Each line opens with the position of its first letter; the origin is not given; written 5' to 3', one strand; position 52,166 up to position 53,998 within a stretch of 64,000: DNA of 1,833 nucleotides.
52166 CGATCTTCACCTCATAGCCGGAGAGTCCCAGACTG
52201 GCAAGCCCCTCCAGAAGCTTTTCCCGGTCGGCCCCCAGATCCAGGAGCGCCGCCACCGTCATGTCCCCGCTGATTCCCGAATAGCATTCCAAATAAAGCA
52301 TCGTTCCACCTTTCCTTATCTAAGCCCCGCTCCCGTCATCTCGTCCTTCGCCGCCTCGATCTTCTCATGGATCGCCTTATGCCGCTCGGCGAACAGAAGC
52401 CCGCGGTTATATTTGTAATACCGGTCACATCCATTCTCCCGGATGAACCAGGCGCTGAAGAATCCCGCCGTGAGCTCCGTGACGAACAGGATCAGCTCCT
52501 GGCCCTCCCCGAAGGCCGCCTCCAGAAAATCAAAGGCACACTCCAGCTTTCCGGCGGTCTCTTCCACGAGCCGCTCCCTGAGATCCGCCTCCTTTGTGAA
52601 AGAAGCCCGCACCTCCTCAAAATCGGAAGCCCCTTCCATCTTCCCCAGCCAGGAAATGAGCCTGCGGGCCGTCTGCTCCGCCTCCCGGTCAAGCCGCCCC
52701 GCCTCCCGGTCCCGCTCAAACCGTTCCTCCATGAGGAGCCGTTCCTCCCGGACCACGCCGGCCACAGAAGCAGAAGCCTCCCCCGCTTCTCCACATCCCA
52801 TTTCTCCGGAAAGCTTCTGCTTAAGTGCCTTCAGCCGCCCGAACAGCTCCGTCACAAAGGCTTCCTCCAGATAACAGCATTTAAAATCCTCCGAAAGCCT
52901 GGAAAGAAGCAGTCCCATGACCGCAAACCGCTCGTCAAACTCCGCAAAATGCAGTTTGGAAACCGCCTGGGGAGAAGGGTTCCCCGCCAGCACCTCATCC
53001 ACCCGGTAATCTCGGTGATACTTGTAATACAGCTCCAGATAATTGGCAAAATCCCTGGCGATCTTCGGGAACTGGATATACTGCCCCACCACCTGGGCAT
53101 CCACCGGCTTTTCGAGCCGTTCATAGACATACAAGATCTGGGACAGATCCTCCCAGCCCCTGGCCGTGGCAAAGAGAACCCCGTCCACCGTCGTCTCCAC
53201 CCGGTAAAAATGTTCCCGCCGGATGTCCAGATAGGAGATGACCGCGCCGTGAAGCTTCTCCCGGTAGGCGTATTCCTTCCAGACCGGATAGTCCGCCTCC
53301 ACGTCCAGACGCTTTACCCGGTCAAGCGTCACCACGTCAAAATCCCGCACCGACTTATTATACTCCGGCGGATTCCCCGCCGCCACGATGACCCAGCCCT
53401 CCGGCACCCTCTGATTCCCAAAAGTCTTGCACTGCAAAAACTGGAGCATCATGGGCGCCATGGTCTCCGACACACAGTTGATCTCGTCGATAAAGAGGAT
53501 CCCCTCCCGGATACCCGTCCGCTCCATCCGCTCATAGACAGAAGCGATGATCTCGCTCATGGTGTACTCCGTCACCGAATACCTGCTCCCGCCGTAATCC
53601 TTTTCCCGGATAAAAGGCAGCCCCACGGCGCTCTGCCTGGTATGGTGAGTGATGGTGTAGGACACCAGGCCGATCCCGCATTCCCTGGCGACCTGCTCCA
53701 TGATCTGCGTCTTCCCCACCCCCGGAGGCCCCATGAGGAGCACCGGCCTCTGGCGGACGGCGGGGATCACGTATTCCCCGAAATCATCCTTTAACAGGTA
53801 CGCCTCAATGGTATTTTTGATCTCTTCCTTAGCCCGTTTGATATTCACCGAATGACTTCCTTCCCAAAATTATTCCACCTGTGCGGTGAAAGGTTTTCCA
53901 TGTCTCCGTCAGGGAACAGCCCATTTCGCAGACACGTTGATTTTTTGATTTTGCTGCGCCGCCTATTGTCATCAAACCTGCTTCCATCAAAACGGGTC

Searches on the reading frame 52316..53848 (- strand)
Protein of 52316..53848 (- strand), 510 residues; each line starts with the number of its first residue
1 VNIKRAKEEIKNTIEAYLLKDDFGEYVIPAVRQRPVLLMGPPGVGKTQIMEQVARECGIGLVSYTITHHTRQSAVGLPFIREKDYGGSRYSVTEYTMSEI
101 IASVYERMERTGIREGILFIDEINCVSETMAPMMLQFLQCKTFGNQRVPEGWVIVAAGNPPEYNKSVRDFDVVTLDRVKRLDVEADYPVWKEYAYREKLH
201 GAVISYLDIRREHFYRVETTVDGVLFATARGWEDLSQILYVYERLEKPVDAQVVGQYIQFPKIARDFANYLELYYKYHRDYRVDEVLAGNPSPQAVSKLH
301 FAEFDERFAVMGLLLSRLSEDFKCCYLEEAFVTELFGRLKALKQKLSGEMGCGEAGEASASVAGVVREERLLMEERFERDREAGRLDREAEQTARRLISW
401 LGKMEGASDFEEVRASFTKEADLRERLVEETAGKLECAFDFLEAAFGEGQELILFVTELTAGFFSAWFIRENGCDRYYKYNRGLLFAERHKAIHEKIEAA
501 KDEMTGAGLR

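Call 3: search_protein_families(library=pfam, proteins=[window:52316-53848:-], max_evalue=0.001)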
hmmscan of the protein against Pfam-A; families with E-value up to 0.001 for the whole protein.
window:52316-53848:- (510 aa): 6 families
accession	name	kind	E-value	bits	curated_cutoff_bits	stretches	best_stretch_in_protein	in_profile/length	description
PF00004.35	AAA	-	2.3e-09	38.2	21.2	1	36-130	1-73/131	ATPase family associated with various cellular activities (AAA)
PF07728.20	AAA_5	-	4.3e-07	30.5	22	1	35-171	1-132/139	AAA domain (dynein-related subfamily)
PF13401.12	AAA_22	-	0.00015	22.6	27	1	33-138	5-104/130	AAA domain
PF05496.18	RuvB_N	-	0.00032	20.9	27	0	36-61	36-61/159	Holliday junction DNA helicase RuvB P-loop domain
PF13245.12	AAA_19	-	0.00033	21.3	25.1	0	27-137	5-113/134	AAA domain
PF20030.5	bpMoxR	-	0.00075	19.1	27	0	10-75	7-73/205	MoxR domain in the MoxR-vWA-beta-propeller ternary systems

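Call 8: search_protein_families(library=ncbifam, proteins=[window:52316-53848:-])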
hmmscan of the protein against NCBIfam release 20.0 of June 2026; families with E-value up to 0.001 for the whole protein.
window:52316-53848:- (510 aa): 7 families
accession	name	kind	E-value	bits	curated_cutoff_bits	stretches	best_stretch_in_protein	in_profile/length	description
NF003229.0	PRK04195.1-5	equivalog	3.7e-05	22.6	280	1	7-62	22-73/413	replication factor C large subunit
TIGR03922.1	T7SS_EccA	equivalog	5.1e-05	22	466.65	1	3-67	284-347/557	type VII secretion AAA-ATPase EccA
NF047784.1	MadB_ATPase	equivalog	0.00013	21.2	475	0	15-62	14-62/298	MadB family AAA-type ATPase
TIGR00635.1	ruvB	equivalog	0.00021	20.5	299.05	0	36-62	33-59/305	Holliday junction branch migration DNA helicase RuvB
NF003230.0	PRK04195.1-6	equivalog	0.00028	19.7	441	1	25-62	31-68/494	replication factor C large subunit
NF003233.0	PRK04195.2-3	equivalog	0.00042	19.3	471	1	32-56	37-61/504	replication factor C large subunit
NF038308.1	RNA_repair_RtcR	equivalog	0.00069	18.6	650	0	31-52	201-223/530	RNA repair transcriptional activator RtcR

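Call 12: find_homologous_proteins(query=window:52316-53848:-, max_evalue=0.00001)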
Query window:52316-53848:- (510 aa): 8000 proteins with E <= 0.00001 among 8000 candidates; the best 120 are listed.
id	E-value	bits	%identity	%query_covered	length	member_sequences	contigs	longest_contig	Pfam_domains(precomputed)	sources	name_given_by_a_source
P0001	0.0e+0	1043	90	100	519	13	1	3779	PF00004.36,PF07728.21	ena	-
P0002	0.0e+0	1042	92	100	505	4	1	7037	PF00004.36,PF07728.21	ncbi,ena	-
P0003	0.0e+0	1030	88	100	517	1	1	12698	PF00004.36,PF13401.13,PF07728.21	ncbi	-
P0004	5.8e-298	1007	100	88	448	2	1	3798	-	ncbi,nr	ncbi:MAG: ATPase, partial [Lachnospiraceae bacterium]|nr:ATPase [Lachnospiraceae bacterium]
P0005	1.0e-294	996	86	100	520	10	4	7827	PF00004.36,PF07728.21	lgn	-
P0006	5.0e-289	977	85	99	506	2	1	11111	PF13245.13,PF00004.36,PF07728.21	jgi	jgi:hypothetical protein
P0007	2.8e-287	972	83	100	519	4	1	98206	PF00004.36,PF07728.21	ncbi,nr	ncbi:MAG: AAA family ATPase [Lachnospiraceae bacterium]|nr:AAA family ATPase [Lachnospiraceae bacter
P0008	5.2e-282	954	82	100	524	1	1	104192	PF00004.36,PF07728.21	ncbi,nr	ncbi:MAG: AAA family ATPase [Lachnospiraceae bacterium]|nr:AAA family ATPase [Lachnospiraceae bacter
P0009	2.7e-270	916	82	99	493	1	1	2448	PF13245.13,PF00004.36,PF07728.21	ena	-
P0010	4.2e-262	889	77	100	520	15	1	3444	PF00004.36,PF07728.21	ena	-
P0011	1.2e-249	848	72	100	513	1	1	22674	PF00004.36,PF07728.21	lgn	-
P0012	9.4e-249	845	72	100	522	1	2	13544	PF00004.36,PF07728.21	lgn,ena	-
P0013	3.8e-243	826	71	100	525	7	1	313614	PF00004.36,PF07728.21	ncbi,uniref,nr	ncbi:AAA family ATPase [Lacrimispora sp. NSJ-141]|uniref:AAA family ATPase n=1 Tax=Lientehia hominis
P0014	1.1e-242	825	72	99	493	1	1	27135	PF00004.36,PF13401.13,PF07728.21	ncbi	-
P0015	1.2e-239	814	71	99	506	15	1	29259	PF00004.36,PF07728.21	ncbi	-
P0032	2.9e-197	675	60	99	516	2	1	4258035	PF13245.13,PF00004.36,PF07728.21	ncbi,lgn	ncbi:AAA family ATPase [Roseburia hominis]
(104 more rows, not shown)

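Call 13: find_encoding_contigs(protein=P0007, flank=10000, max_places=2)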
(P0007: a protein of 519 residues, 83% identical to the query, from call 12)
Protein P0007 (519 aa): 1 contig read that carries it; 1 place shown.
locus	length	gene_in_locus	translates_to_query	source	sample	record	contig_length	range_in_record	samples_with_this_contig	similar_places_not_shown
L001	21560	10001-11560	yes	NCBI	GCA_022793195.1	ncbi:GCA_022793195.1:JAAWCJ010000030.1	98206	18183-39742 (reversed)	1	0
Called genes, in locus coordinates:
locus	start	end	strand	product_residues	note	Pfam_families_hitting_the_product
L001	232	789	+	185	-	PF02659:Mntp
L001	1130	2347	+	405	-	PF13306:LRR_5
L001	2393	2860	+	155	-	PF04525:LOR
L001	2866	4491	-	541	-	PF02690:Na_Pi_cotrans, PF01895:PhoU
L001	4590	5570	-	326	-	PF01699:Na_Ca_ex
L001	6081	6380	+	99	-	PF04221:RelB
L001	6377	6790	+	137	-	PF13470:PIN_3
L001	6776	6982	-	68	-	PF13560:HTH_31, PF12844:HTH_19, PF01381:HTH_3, PF13443:HTH_26 (weak)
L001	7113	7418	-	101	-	PF20040:DUF6442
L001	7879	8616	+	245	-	PF08713:DNA_alkylation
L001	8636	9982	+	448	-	PF13203:DUF2201_N, PF09967:DUF2201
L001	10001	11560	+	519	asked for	PF00004:AAA, PF07728:AAA_5 (weak)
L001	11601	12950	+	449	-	PF01969:Ni_insertion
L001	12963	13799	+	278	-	PF00733:Asn_synthase (weak), PF01171:ATP_bind_3 (weak)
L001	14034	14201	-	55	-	-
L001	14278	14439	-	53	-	-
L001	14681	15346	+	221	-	PF00072:Response_reg, PF00486:Trans_reg_C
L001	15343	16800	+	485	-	PF00672:HAMP, PF00512:HisKA, PF02518:HATPase_c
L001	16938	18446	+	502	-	PF19499:DUF6034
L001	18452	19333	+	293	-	-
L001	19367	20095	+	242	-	-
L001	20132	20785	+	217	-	PF00005:ABC_tran, PF13304:AAA_21 (faint)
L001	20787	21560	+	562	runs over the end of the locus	-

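Call 14: find_encoding_contigs(protein=P0013, flank=10000, max_places=2)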
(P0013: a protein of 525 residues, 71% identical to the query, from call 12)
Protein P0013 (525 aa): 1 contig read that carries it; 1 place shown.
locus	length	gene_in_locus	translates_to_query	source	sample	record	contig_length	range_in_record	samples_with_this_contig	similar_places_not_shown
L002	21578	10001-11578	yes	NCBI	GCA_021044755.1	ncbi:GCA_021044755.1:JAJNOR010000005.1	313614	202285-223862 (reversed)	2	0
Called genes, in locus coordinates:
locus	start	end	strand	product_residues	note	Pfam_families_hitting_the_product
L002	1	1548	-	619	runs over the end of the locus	PF00664:ABC_membrane, PF00005:ABC_tran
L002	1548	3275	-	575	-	PF00664:ABC_membrane, PF00005:ABC_tran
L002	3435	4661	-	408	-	PF06134:RhaA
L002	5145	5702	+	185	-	PF02659:Mntp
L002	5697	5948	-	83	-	-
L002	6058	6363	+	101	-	-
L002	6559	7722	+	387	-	PF13306:LRR_5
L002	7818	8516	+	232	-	PF08713:DNA_alkylation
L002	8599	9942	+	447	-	PF13203:DUF2201_N, PF09967:DUF2201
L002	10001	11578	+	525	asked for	PF00004:AAA (weak), PF07728:AAA_5 (weak)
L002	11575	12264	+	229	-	PF00702:Hydrolase, PF12710:HAD (weak), PF13419:HAD_2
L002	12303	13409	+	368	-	PF04015:DUF362, PF25160:LdpA_Fe-S-bd (faint), PF12837:Fer4_6 (weak), PF12838:Fer4_7, PF13187:Fer4_9 (weak), PF13237:Fer4_10 (weak), PF14697:Fer4_21, PF00037:Fer4 (weak), +2 more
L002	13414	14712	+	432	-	PF01969:Ni_insertion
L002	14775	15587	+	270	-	PF01171:ATP_bind_3 (faint)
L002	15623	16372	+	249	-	PF00731:AIRC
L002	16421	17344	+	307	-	PF07728:AAA_5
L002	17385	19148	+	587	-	PF11775:CobT_C (faint)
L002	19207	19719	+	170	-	PF13302:Acetyltransf_3, PF00583:Acetyltransf_1, PF13673:Acetyltransf_10, PF13508:Acetyltransf_7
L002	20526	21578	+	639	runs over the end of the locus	PF00009:GTP_EFTU, PF01926:MMR_HSR1 (weak), PF22042:EF-G_D2, PF14492:EFG_III, PF03764:EFG_IV, PF00679:EFG_C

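Call 15: find_encoding_contigs(protein=P0032, flank=10000, max_places=2)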
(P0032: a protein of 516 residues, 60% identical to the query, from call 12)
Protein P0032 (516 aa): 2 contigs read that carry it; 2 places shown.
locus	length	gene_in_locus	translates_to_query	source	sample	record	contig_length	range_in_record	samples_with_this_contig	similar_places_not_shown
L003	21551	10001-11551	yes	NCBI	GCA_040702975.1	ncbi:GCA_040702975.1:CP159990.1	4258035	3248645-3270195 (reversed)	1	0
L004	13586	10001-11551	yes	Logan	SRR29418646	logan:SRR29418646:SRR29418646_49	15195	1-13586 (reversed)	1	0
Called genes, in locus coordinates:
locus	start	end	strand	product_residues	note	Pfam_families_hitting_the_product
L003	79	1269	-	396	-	PF07730:HisKA_3, PF02518:HATPase_c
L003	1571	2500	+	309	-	PF00005:ABC_tran, PF13304:AAA_21 (weak), PF13732:DrrA1-3_C (weak)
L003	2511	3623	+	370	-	PF12698:ABC2_membrane_3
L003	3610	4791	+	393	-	PF12698:ABC2_membrane_3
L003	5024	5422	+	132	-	PF03061:4HBT (weak)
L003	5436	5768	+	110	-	-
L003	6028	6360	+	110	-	-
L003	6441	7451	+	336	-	PF13274:SocA_Panacea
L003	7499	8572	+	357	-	PF13306:LRR_5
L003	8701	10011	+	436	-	PF13203:DUF2201_N (weak), PF09967:DUF2201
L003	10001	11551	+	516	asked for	PF13245:AAA_19 (faint), PF00004:AAA, PF07728:AAA_5 (weak)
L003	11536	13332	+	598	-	PF13560:HTH_31 (faint), PF01381:HTH_3 (weak)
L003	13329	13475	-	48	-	-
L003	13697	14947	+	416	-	PF04055:Radical_SAM, PF13353:Fer4_12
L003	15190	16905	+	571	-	PF00664:ABC_membrane, PF00005:ABC_tran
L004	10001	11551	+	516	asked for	PF13245:AAA_19 (faint), PF00004:AAA, PF07728:AAA_5 (weak)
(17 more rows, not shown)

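Call 25: find_related_loci(query=A1, collection=genome_contigs, flank=10000)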
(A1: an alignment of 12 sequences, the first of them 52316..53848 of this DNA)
Query A1 (510 aa) in genome_contigs; peptide patterns used: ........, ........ (x = any residue, [..] = any of these).
599 stretches matched a pattern (row limit reached: there are more); 592 encode a relative of the query (tblastn E <= 1e-3); the best 80 are kept; 80 distinct loci.
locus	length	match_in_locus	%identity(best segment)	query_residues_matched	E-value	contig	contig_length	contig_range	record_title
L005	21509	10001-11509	77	1-509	0e+0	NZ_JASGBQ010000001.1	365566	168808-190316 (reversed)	Fusibacillus kribbianus strain YH-rum2234 contig1, whole genome shotgun sequence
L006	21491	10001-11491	68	1-507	0e+0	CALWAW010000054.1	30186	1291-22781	MAG: uncultured Lachnospiraceae bacterium isolate E0_DM__bin114 genome assembly, contig: E0_DM__k127_2341363, whole geno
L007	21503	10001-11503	58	1-502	0e+0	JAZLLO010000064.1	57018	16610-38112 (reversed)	MAG: Marvinbryantia sp. isolate T1900044957_TA20190013.MAGScoT_cleanbin_000015 SGB_3854_k141_846653, whole genome shotgu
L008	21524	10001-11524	59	1-498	0e+0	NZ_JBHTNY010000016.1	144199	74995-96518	Robinsoniella peoriensis strain CCUG 48729 GCM70027253_84, whole genome shotgun sequence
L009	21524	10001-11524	60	1-504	0e+0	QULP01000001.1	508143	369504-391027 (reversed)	Firmicutes bacterium OM04-13BH OM04-13BH.Scaf1, whole genome shotgun sequence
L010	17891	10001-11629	57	1-506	0e+0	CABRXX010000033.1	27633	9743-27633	MAG TPA_asm: uncultured Lachnospiraceae bacterium isolate MGYG-HGUT-02025 genome assembly, contig: GUT_GENOME122014_33,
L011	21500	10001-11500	59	1-501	0e+0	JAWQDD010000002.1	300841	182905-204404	Oscillospiraceae bacterium CM74B_53B_ID361 LM_D7_4-BHI_SB-5_3B.1_NODE_6, whole genome shotgun sequence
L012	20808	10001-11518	60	1-506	0e+0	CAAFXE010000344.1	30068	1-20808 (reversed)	MAG TPA_asm: Lachnospiraceae bacterium, isolate HGM12587, WGS project CAAFXE010000000 data, contig: SRS475647_3_k119_344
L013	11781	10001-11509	59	1-510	0e+0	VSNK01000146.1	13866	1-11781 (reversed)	MAG: Faecalicatena sp. isolate S9763_S15_bin.9 S9763_S15_bin.9_contig_146, whole genome shotgun sequence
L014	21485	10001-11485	58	1-497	0e+0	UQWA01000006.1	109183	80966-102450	uncultured Lachnospiraceae bacterium isolate UMGS697 genome assembly, contig: NODE_82_length_109183_cov_349.840609, whol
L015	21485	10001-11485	58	1-504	0e+0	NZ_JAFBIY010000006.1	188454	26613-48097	Faecalicatena contorta strain ET52 Prase_5_NODE_6_length_188454_cov_63.7746, whole genome shotgun sequence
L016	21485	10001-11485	58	1-504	0e+0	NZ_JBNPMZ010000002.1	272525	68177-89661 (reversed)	Sporofaciens sp. SGI.106 HD225_1, whole genome shotgun sequence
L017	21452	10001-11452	60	1-493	0e+0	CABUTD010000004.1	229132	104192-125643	MAG TPA_asm: uncultured Anaerostipes sp. isolate MGYG-HGUT-04359 genome assembly, contig: GUT_GENOME269664_4, whole geno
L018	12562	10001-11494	58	1-507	0e+0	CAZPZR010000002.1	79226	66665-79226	MAG TPA_asm: uncultured Lachnospiraceae bacterium isolate SRP350583_co2_16 genome assembly, contig: NODE_307_length_7922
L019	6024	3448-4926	61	1-491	0e+0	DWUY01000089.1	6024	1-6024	MAG TPA_asm: Candidatus Blautia avicola isolate ChiBcec6-4105 ChiBcec6__C55751_L6024_SAMN08009758, whole genome shotgun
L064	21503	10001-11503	57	1-507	0e+0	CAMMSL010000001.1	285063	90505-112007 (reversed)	MAG: uncultured Lachnoclostridium sp. isolate ERR4835854_bin.13_MetaWRAP_v1.1_MAG genome assembly, contig: NODE_3_length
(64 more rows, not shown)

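Call 29: search_protein_families(library=pfam, proteins=[L064:11667-12302:+, L064:12302-13249:+, L064:13359-13955:+, L064:17348-18964:+, L064:18965-19963:+, L064:19960-20799:+, L064:1429-2334:-, L064:2667-3662:+, L064:4676-6073:+, L064:6904-7587:+])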
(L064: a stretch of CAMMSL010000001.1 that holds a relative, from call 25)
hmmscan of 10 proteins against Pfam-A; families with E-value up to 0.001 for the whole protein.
L064:11667-12302:+ (211 aa): 1 family
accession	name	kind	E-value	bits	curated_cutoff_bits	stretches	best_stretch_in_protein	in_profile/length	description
PF02589.21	LUD_dom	-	3.9e-53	180.4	22.6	1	13-205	2-189/189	LUD domain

L064:12302-13249:+ (315 aa): 1 family
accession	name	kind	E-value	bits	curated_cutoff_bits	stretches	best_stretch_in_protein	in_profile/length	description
PF04203.18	Sortase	-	1.9e-11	44.2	26.6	1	153-310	8-123/125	Sortase domain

L064:13359-13955:+ (198 aa): 1 family
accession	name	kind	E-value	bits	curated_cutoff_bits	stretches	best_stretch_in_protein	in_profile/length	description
PF12953.12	DUF3842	-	2.7e-48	164.1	28.5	1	62-189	1-129/130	Domain of unknown function (DUF3842)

L064:17348-18964:+ (538 aa): 1 family
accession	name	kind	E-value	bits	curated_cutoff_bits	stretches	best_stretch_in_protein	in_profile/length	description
PF00496.27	SBP_bac_5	-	8.7e-79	265.7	32.4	1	88-439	4-360/368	Bacterial extracellular solute-binding proteins, family 5 Middle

L064:18965-19963:+ (332 aa): 2 families
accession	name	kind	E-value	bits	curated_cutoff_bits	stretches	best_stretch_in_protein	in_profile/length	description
PF00528.27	BPD_transp_1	-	3.1e-42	144.8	26.4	1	122-327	1-184/184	Binding-protein-dependent transport system inner membrane component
PF19300.4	BPD_transp_1_N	-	1.9e-07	31.7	23.8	1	7-85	2-76/114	Binding-prot-dependent transport system membrane comp, N-term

L064:19960-20799:+ (279 aa): 1 family
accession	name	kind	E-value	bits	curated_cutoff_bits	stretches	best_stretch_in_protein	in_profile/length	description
PF00528.27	BPD_transp_1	-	6e-27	95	26.4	1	93-275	5-181/184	Binding-protein-dependent transport system inner membrane component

L064:1429-2334:- (301 aa): 3 families
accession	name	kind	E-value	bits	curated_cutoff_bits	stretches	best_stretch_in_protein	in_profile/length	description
PF07728.20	AAA_5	-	3.4e-20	72.9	22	1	58-190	1-139/139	AAA domain (dynein-related subfamily)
PF07726.17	AAA_3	-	1.2e-05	25.7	27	1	59-192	2-131/131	ATPase family associated with various cellular activities (AAA)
PF01078.27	Mg_chelatase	-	0.00064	19.6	20.3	0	47-91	12-57/207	Magnesium chelatase, subunit ChlI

L064:2667-3662:+ (331 aa): 0 families

L064:4676-6073:+ (465 aa): 2 families
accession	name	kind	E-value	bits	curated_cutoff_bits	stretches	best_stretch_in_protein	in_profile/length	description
PF08353.15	MurT_C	-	9.6e-34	116.1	25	1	341-447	1-109/110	MurT ligase C-terminal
PF08245.18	Mur_ligase_M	-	1.2e-15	58.5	24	1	74-231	3-168/200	Mur ligase middle domain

L064:6904-7587:+ (227 aa): 3 families
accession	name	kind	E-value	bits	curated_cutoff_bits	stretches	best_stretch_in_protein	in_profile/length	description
PF00149.33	Metallophos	-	2.3e-14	54.7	21.5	1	3-89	2-93/191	Calcineurin-like phosphoesterase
PF06874.16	FBPase_2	-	6.3e-07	28.5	27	1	30-66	185-221/639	Firmicute fructose-1,6-bisphosphatase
PF12850.12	Metallophos_2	-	3.2e-05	24.4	27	1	5-131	4-90/154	Calcineurin-like phosphoesterase superfamily domain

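Call 35: search_protein_families(library=padloc, proteins=[window:52316-53848:-], max_evalue=0.01)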
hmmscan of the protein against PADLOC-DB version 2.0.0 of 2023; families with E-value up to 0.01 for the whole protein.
window:52316-53848:- (510 aa): 7 families
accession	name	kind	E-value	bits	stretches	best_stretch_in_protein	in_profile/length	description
PDLC02196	IetA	-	3.8e-05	21.3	1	6-62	97-151/374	-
PDLC04232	IetA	-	0.00032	18.2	1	34-62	117-145/330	-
PDLC01993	RtcR--CARF_AAA_HTH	-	0.0012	15.4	0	33-53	204-224/523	-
PDLC02195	IetA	-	0.0025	15.2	1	6-63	112-167/395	-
PDLC01994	RtcR_PspF1--CARF_AAA_HTH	-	0.0025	15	0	31-55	180-203/468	-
PDLC04140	mad8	-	0.0076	13.8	0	34-122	28-122/314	mads_8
PDLC03920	MkoA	-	0.0095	12.2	0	10-55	609-653/1112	-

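Call 36: search_solved_structures(query=window:52316-53848:-, max_evalue=0.01)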
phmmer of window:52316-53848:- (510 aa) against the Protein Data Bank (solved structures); distinct sequences matched with E-value up to 0.01: 66 (the best 60 are shown).
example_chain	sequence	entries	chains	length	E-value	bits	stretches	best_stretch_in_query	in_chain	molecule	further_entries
6or5_A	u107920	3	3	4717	1.4e-07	34.2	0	33-70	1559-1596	Midasin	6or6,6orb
5vc7_A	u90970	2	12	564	1.8e-07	33.8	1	5-63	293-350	VCP-like ATPase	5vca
5g4g_A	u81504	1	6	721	3.3e-07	33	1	5-63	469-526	VCP-LIKE ATPASE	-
5g4f_A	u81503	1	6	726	3.3e-07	32.9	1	5-63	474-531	VCP-LIKE ATPASE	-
9lgo_F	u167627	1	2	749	1.6e-06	30.7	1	33-64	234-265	ATPase family gene 2 protein homolog B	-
8rhn_O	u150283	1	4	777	1.8e-06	30.5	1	33-64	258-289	ATPase family gene 2 protein homolog B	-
9lgo_A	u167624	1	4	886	3.4e-05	26.3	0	10-59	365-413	ATPase family gene 2 protein homolog A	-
8rhn_K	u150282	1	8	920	3.5e-05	26.2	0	10-59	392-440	ATPase family gene 2 protein homolog A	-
6chs_H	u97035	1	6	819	9.4e-05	24.9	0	31-63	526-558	Putative cell division control protein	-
6oaa_B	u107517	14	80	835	0.00012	24.5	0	5-63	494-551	Cell division control protein 48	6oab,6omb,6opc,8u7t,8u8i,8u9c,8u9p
6oa9_A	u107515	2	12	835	0.00012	24.4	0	5-63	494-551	Cell division control protein 48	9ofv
8dar_A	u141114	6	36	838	0.00012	24.4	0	5-63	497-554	Cell division control protein 48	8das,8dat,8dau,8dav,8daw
7wub_D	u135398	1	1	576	0.0003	23.2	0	32-59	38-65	Transitional endoplasmic reticulum ATPase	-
7wub_C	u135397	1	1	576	0.00031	23.2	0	32-59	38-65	Transitional endoplasmic reticulum ATPase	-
6mck_A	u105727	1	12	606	0.00035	23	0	32-59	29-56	Transitional endoplasmic reticulum ATPase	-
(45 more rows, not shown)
